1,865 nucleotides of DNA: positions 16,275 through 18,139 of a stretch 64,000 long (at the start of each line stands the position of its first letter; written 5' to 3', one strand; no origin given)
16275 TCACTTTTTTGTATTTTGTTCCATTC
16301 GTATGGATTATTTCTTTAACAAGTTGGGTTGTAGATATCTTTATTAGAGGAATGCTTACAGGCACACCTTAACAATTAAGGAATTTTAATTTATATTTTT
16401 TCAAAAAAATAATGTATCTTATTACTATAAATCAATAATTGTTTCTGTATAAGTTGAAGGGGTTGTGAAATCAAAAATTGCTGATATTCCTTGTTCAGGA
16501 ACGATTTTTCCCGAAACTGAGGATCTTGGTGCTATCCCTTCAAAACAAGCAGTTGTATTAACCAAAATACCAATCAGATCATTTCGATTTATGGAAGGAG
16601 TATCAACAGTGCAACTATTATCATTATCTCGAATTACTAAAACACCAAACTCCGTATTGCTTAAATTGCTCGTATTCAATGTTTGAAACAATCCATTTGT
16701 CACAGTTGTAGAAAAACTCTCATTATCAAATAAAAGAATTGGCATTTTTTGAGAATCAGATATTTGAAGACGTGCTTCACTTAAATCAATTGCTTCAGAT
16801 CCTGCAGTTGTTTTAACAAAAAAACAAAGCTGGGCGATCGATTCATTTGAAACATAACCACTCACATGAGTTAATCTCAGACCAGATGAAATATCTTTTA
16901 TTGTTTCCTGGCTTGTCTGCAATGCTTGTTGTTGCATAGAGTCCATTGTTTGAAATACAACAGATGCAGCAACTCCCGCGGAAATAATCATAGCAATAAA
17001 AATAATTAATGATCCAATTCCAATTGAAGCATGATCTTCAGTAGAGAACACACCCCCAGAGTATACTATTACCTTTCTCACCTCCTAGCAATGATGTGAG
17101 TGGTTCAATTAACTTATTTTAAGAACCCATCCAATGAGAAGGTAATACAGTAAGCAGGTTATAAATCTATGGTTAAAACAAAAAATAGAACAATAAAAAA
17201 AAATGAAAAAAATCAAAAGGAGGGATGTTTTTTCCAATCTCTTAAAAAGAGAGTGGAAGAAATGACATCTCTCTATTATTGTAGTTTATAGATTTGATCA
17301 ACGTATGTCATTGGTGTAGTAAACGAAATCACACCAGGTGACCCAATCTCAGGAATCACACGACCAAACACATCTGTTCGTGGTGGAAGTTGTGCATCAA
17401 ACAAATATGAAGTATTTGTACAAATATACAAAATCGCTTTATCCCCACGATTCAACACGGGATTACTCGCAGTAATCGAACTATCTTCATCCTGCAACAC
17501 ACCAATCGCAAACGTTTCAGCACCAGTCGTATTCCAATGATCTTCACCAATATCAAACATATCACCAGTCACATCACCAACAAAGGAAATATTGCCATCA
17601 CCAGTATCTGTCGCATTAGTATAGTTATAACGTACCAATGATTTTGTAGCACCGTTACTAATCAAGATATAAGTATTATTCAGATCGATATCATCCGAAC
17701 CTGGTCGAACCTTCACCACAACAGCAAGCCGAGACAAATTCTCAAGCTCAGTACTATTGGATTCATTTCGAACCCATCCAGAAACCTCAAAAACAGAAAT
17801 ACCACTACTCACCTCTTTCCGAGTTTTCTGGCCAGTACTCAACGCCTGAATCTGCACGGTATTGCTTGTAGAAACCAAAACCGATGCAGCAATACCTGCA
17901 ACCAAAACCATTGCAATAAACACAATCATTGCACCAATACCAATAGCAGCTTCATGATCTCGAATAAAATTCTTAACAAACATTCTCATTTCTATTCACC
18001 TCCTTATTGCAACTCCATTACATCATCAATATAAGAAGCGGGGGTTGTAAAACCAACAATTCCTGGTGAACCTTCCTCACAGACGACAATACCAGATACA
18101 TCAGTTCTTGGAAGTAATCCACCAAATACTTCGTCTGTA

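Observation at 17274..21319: Archaellin array is a tandem duplication of a two-gene unit with 745-bp perfectly identical repeats and an IS element lodged between the units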

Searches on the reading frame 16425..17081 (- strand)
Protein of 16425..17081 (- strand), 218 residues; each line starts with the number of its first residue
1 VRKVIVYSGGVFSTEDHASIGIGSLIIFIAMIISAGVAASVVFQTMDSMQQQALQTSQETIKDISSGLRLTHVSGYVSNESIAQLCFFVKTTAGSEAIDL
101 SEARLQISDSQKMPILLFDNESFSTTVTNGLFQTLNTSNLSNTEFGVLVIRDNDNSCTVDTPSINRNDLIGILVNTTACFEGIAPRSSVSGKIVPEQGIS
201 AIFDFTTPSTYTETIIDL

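Call 6: search_protein_families(library=pfam, proteins=[window:16425-17081:-], max_evalue=0.01)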
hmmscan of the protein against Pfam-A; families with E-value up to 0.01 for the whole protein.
window:16425-17081:- (218 aa): 1 family
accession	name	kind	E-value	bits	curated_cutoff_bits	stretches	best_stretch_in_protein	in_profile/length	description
PF01917.21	Arch_flagellin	-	1.3e-28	100.8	29.5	1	18-205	1-162/162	Archaebacterial flagellin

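Call 18: search_protein_families(library=ncbifam, proteins=[window:16425-17081:-], max_evalue=0.01)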
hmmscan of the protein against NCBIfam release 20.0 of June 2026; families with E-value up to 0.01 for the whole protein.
window:16425-17081:- (218 aa): 4 families
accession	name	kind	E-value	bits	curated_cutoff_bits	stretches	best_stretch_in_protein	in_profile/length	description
NF006325.0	PRK08541.1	subfamily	7.7e-56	189.4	210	1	15-218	7-220/221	flagellin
TIGR02537.2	arch_flag_Nterm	domain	0.00012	21.5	20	1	21-46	7-32/33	archaellin/type IV pilin N-terminal domain-containing protein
NF052591.1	ArlG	equivalog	0.00014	21.9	110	1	18-106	2-91/148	archaellum stator protein ArlG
NF052590.1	ArlF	equivalog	0.0084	16.3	110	0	23-105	8-86/137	archaellum stator protein ArlF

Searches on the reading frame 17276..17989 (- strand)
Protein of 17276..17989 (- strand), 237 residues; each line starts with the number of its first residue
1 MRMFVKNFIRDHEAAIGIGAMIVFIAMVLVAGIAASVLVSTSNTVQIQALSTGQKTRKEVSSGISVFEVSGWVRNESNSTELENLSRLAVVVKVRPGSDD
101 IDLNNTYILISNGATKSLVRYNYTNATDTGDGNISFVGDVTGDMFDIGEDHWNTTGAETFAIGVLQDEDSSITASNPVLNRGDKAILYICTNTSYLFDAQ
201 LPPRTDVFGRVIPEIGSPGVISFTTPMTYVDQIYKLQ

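Call 5: find_encoding_contigs(protein=window:17276-17989:-, flank=10000, max_places=10)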
Protein window:17276-17989:- (237 aa): no gene with exactly this product is on record in the collection.

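Call 6: search_protein_families(library=pfam, proteins=[window:17276-17989:-], max_evalue=0.01)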
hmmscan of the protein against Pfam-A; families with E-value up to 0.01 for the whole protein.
window:17276-17989:- (237 aa): 1 family
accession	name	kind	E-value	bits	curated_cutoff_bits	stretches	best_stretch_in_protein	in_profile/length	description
PF01917.21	Arch_flagellin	-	5.3e-29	102.1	29.5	1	14-223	1-162/162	Archaebacterial flagellin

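Call 7: find_related_loci(query=window:17276-17989:-, collection=genome_contigs, flank=10000)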
Query window:17276-17989:- (237 aa) in genome_contigs; peptide patterns used: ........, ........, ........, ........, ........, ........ (x = any residue, [..] = any of these).
65 stretches matched a pattern, but none encodes a relative of the query by tblastn (E <= 1e-3).

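Call 9: find_homologous_proteins(query=window:17276-17989:-)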
Query window:17276-17989:- (237 aa): 2393 proteins with E <= 0.001 among 3080 candidates; the best 120 are listed.
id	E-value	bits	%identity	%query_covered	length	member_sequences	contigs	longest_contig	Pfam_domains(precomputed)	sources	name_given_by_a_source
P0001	5.8e-140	482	93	100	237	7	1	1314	PF01917.22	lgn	-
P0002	1.7e-127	441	87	100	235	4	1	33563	PF01917.22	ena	-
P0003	1.9e-123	428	85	100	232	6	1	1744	PF01917.22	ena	-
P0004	4.2e-121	420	84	100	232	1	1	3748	PF01917.22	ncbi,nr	ncbi:MAG: flagellin [Candidatus Thermoplasmatota archaeon]|nr:flagellin [Candidatus Thermoplasmatota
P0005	3.5e-117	408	81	100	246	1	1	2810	PF01917.22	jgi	jgi:flagellin FlaB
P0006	2.2e-92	326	69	100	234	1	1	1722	PF01917.22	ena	-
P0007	2.6e-89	316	64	100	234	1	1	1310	PF01917.22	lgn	-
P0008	2.9e-89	316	64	100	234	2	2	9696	PF01917.22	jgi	jgi:flagellin FlaB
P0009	3.2e-88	313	63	100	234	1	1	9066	PF01917.22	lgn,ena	-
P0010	1.8e-85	304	64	100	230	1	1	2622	PF01917.22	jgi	jgi:flagellin FlaB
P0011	2.7e-84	300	64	100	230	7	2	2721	PF01917.22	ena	-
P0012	1.2e-83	298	65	100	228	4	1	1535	PF01917.22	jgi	-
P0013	4.6e-80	286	64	100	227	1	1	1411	PF01917.22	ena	-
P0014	5.8e-79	283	62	97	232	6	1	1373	PF01917.22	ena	-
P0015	1.7e-78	281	63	97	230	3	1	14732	PF01917.22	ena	-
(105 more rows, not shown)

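Call 10: find_encoding_contigs(protein=P0002, flank=10000, max_places=4)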
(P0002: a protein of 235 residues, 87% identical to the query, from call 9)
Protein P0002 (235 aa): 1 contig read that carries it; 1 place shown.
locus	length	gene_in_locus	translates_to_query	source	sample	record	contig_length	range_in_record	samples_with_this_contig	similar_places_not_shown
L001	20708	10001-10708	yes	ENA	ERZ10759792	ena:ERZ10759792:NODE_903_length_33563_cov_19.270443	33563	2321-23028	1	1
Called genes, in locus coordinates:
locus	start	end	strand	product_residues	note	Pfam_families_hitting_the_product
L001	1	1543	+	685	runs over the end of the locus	PF01627:Hpt, PF07194:P2, PF02895:H-kinase_dim, PF02518:HATPase_c, PF01584:CheW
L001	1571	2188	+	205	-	PF04509:CheC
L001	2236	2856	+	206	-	PF04509:CheC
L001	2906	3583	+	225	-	PF13690:CheX (faint), PF04509:CheC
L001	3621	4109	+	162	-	PF03975:CheD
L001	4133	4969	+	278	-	PF03705:CheR_N, PF01739:CheR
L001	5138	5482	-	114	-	PF07381:EarA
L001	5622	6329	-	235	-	PF07758:DUF1614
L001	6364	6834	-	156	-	-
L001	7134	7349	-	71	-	-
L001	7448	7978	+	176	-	-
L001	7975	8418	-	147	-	-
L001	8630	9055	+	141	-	-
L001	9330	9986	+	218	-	PF01917:Flagellin_arch-type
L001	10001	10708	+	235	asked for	PF01917:Flagellin_arch-type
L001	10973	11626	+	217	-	PF01917:Flagellin_arch-type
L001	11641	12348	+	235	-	PF01917:Flagellin_arch-type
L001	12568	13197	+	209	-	PF01917:Flagellin_arch-type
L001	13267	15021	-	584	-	PF00482:T2SSF (weak)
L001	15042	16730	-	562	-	PF00437:T2SSE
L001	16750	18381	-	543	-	PF00437:T2SSE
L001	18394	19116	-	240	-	PF06745:ATPase, PF13481:AAA_25 (faint)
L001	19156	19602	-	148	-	PF01917:Flagellin_arch-type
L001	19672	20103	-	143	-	PF01917:Flagellin_arch-type (faint)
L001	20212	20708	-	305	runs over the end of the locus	PF04659:Arch_fla_DE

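Call 11: find_encoding_contigs(protein=P0004, flank=10000, max_places=4)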
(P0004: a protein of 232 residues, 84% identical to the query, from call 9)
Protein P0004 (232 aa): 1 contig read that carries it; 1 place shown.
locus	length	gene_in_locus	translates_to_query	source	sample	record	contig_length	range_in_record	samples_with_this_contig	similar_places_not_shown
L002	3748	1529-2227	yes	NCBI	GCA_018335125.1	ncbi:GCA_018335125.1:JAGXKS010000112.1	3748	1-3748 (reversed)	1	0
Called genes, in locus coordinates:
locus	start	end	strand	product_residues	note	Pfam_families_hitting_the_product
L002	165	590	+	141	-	-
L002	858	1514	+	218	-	PF01917:Flagellin_arch-type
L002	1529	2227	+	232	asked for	PF01917:Flagellin_arch-type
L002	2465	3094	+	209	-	PF01917:Flagellin_arch-type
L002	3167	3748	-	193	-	?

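Call 18: search_protein_families(library=ncbifam, proteins=[window:17276-17989:-], max_evalue=0.01)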
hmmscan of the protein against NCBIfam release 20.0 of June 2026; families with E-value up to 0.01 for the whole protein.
window:17276-17989:- (237 aa): 3 families
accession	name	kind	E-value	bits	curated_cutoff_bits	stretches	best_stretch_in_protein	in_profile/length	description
NF006325.0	PRK08541.1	subfamily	2.3e-62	210.7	210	1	7-237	3-221/221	flagellin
TIGR02537.2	arch_flag_Nterm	domain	4e-05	23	20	1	12-42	2-32/33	archaellin/type IV pilin N-terminal domain-containing protein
NF052591.1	ArlG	equivalog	0.0087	16.1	110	0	17-71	5-59/148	archaellum stator protein ArlG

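Call 19: find_encoding_contigs(protein=P0005, flank=10000, max_places=3)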
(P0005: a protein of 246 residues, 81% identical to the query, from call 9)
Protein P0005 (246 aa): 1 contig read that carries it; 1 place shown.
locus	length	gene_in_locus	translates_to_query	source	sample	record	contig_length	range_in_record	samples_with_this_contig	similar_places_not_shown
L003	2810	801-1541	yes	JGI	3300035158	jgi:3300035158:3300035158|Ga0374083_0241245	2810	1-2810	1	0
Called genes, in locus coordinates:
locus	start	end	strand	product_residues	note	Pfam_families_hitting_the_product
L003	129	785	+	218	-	PF01917:Flagellin_arch-type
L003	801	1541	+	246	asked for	PF01917:Flagellin_arch-type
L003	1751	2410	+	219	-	PF01917:Flagellin_arch-type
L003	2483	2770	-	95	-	-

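Call 20: find_encoding_contigs(protein=P0008, flank=10000, max_places=3)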
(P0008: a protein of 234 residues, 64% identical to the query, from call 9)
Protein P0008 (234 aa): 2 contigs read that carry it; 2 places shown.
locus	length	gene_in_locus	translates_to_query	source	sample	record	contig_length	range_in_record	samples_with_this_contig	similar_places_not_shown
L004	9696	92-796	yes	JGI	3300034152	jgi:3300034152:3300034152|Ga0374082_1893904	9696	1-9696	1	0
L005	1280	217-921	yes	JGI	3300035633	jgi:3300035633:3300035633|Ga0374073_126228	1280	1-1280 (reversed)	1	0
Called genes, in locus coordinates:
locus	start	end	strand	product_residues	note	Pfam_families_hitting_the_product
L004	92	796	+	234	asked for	PF01917:Flagellin_arch-type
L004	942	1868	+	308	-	PF01609:DDE_Tnp_1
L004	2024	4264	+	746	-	PF13426:PAS_9, PF00989:PAS, PF13426:PAS_9, PF00989:PAS, PF13426:PAS_9, PF00989:PAS, PF13426:PAS_9, PF05763:DUF835, +7 more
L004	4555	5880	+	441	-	PF02675:AdoMet_dc, PF17284:Spermine_synt_N, PF01564:Spermine_synth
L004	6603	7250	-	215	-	PF00702:Hydrolase, PF13419:HAD_2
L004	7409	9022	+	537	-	PF14312:FG-GAP_2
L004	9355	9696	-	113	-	?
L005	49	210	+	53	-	-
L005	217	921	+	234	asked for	PF01917:Flagellin_arch-type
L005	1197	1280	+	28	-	?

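Call 21: find_encoding_contigs(protein=P0015, flank=10000, max_places=3)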
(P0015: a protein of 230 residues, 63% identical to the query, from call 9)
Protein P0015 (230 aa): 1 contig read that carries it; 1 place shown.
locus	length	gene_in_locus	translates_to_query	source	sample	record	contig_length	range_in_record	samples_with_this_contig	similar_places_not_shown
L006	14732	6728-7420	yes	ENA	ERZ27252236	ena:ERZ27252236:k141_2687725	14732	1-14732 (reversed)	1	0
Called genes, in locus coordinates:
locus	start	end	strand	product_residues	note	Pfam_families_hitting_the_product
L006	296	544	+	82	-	-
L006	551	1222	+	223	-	PF00730:HhH-GPD, PF00633:HHH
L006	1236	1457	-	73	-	-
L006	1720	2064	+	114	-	PF07381:EarA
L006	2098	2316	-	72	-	-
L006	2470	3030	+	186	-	-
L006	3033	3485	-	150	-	-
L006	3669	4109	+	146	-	-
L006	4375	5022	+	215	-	PF01917:Flagellin_arch-type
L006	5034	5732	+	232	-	PF01917:Flagellin_arch-type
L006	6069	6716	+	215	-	PF01917:Flagellin_arch-type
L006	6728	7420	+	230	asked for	PF01917:Flagellin_arch-type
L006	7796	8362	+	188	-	PF01917:Flagellin_arch-type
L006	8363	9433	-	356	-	PF00365:PFK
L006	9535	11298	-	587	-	PF00482:T2SSF (weak)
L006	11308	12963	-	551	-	PF00437:T2SSE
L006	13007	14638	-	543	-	PF00437:T2SSE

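Call 30: find_related_loci(query=A3, collection=genome_contigs, flank=6000)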
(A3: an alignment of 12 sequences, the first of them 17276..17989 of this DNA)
Query A3 (237 aa) in genome_contigs; peptide patterns used: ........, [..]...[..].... (x = any residue, [..] = any of these).
588 stretches matched a pattern; 339 encode a relative of the query (tblastn E <= 1e-3); the best 80 are kept; 78 distinct loci.
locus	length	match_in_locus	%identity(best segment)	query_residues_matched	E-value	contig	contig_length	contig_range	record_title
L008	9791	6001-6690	56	1-237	7e-78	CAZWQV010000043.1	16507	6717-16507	MAG TPA_asm: uncultured Thermoplasmatales archaeon isolate binchicken_co129_722 genome assembly, contig: NODE_10347_leng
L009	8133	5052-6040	55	2-237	9e-76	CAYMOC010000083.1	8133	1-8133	MAG TPA_asm: uncultured Thermoplasmatales archaeon isolate SRP332253_co1_209 genome assembly, contig: NODE_14677_length_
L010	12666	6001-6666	57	2-237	1e-73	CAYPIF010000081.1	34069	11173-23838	MAG TPA_asm: uncultured Thermoplasmatales archaeon isolate SRP067234_co1_304 genome assembly, contig: k99_189947, whole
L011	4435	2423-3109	55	1-237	7e-74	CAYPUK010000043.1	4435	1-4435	MAG TPA_asm: uncultured Thermoplasmatales archaeon isolate SRP067234_co1_39 genome assembly, contig: k99_596235, whole g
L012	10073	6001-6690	54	1-237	6e-73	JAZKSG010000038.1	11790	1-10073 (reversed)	MAG: Thermoplasmatota archaeon isolate NA-30cm_bin.10 NODE_637_length_11790_cov_18.308735, whole genome shotgun sequence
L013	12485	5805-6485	59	1-237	2e-72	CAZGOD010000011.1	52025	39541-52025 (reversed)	MAG TPA_asm: uncultured Thermoplasmatales archaeon isolate SRP214966_co4_455 genome assembly, contig: NODE_351_length_52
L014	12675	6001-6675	52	11-237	2e-72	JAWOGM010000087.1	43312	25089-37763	MAG: Thermoplasmatota archaeon isolate BLK6-3.bin.281 k191_3555914, whole genome shotgun sequence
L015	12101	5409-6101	55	1-237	4e-75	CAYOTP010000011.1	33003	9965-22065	MAG TPA_asm: uncultured Thermoplasmatales archaeon isolate SRP332253_co1_29 genome assembly, contig: NODE_1808_length_33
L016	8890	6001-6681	53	2-237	7e-72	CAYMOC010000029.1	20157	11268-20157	MAG TPA_asm: uncultured Thermoplasmatales archaeon isolate SRP332253_co1_209 genome assembly, contig: NODE_4238_length_2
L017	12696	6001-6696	52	1-237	2e-70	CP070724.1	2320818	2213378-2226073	MAG: Thermoplasmatales archaeon isolate bin45 chromosome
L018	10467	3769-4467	50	1-237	1e-68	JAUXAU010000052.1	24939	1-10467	MAG: Thermoplasmatota archaeon isolate CSMAG_2770 CSMAG_2770_k141_185424_length_24939_cov_20.9645, whole genome shotgun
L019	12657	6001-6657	54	14-237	5e-69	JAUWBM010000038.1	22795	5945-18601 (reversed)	MAG: Thermoplasmatota archaeon isolate CSMAG_1320 CSMAG_1320_k141_616812_length_22795_cov_18.5573, whole genome shotgun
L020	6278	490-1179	50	1-237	4e-68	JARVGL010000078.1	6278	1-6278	MAG: Thermoplasmatota archaeon isolate M17C-73-05 NODE_78_length_6278_cov_2.864699, whole genome shotgun sequence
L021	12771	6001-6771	50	3-237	8e-67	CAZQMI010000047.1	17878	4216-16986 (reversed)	MAG TPA_asm: uncultured Thermoplasmatales archaeon isolate SRP332253_co2_224 genome assembly, contig: NODE_2961_length_1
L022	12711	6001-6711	49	1-237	3e-64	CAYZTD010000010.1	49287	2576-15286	MAG TPA_asm: uncultured Thermoplasmatales archaeon isolate SRP332253_co2_155 genome assembly, contig: NODE_600_length_49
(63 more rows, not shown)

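Call 57: find_encoding_contigs(protein=P0001, flank=3000, max_places=4)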
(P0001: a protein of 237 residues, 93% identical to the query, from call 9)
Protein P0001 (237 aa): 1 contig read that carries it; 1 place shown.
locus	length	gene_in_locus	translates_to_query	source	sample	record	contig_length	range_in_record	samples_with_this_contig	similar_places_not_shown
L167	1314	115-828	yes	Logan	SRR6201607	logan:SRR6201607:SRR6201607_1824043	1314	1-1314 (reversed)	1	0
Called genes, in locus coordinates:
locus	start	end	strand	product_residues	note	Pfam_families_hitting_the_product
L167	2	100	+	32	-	?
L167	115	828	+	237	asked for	PF01917:Flagellin_arch-type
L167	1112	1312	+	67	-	?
